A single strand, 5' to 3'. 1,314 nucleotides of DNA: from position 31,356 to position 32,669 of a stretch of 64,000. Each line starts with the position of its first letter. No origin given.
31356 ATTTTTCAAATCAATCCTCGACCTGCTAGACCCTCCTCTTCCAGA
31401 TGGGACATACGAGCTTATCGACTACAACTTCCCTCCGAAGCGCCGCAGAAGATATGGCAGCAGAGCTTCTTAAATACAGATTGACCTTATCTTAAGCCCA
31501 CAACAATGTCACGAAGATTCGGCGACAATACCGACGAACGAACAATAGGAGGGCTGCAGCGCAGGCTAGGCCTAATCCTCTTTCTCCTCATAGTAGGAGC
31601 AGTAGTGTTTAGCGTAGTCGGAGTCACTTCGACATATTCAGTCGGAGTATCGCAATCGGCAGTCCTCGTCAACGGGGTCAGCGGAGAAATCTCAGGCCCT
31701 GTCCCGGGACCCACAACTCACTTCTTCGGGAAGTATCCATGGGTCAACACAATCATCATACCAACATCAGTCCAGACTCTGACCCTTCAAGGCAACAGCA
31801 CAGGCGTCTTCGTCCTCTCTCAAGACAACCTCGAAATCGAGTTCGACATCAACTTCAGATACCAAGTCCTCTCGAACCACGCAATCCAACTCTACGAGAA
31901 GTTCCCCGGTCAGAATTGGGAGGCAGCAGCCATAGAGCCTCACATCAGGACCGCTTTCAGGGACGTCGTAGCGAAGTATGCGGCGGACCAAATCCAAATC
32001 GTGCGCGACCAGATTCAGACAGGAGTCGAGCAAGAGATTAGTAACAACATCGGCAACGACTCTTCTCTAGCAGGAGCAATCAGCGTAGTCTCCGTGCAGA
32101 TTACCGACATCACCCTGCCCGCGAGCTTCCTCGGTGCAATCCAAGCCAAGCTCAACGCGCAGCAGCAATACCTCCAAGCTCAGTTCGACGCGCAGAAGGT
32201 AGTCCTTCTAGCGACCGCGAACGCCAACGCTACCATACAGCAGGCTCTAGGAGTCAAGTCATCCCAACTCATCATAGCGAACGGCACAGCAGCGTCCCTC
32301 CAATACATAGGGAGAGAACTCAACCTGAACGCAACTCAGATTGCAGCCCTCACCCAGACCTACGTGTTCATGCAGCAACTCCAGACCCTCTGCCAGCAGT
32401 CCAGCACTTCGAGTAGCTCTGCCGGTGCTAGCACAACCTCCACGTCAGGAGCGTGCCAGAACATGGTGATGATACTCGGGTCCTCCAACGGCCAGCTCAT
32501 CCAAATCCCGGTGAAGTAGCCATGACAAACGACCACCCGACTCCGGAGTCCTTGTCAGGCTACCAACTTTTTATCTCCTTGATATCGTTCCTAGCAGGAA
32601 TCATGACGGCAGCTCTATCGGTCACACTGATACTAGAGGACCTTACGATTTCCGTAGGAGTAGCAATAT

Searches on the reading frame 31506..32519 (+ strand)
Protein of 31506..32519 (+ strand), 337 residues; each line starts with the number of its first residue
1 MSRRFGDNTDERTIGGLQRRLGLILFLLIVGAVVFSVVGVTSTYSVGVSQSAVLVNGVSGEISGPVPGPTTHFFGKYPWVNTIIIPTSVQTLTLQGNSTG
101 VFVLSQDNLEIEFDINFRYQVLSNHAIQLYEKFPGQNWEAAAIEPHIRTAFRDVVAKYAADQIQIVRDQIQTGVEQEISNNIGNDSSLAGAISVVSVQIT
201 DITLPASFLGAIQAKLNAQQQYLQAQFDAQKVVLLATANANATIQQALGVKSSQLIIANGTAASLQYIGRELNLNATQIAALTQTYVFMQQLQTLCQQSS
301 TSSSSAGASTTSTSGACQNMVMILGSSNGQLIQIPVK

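Call 11: search_protein_families(library=phrogs, proteins=[window:31506-32519:+], max_evalue=0.01)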
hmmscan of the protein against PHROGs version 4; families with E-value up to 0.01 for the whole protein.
window:31506-32519:+ (337 aa): 2 families
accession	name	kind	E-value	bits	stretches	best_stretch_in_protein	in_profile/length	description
phrog_200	-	other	4.4e-27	96.2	1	22-282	79-320/379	lipoprotein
phrog_16261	-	head and packaging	0.0049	17.7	1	9-64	56-112/150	virion structural protein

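Call 15: search_protein_families(library=pfam, proteins=[window:31506-32519:+], max_evalue=0.01)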
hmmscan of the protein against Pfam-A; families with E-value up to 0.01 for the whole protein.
window:31506-32519:+ (337 aa): 1 family
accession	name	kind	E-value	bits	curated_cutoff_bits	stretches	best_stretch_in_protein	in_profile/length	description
PF01145.31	Band_7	-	1.1e-23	84.6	23.6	1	46-230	3-173/176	SPFH domain / Band 7 family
